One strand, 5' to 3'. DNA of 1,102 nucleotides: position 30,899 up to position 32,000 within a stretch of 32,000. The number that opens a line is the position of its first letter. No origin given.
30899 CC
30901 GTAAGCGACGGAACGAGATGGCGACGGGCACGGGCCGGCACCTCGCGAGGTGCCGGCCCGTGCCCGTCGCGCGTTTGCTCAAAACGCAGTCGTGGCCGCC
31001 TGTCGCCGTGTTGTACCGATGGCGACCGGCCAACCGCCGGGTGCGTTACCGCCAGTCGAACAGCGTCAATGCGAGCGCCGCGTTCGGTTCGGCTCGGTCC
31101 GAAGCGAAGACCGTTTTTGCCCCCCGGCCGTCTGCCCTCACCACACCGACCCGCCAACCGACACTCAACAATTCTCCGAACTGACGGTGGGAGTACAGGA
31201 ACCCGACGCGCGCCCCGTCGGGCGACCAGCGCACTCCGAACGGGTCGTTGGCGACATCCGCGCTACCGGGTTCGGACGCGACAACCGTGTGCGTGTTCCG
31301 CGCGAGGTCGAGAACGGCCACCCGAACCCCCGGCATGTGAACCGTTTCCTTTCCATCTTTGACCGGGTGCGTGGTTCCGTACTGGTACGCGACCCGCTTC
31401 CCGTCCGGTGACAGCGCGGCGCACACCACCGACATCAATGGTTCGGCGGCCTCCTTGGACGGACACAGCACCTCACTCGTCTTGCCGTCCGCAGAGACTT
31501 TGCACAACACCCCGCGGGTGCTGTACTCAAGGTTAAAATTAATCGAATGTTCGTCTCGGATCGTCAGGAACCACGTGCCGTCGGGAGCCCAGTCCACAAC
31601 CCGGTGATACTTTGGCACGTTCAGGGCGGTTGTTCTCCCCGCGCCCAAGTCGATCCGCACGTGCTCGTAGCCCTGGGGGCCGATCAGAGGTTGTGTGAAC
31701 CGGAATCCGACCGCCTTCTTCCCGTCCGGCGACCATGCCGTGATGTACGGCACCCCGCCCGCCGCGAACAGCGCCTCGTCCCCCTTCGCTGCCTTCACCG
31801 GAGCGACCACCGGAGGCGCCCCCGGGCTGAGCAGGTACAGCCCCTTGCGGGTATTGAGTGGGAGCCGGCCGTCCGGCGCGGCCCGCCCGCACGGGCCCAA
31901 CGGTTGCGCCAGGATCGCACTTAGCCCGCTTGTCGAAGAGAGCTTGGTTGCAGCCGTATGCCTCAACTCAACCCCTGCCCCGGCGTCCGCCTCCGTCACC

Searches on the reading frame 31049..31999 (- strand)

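Call 13: search_protein_families(library=pfam, proteins=[window:31049-31999:-], max_evalue=0.001)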
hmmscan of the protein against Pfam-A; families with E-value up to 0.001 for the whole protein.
window:31049-31999:- (317 aa): 1 family
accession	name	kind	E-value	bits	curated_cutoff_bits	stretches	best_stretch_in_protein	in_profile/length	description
PF07676.18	PD40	-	5.6e-07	29.8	20.9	0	193-206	13-26/38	WD40-like Beta Propeller Repeat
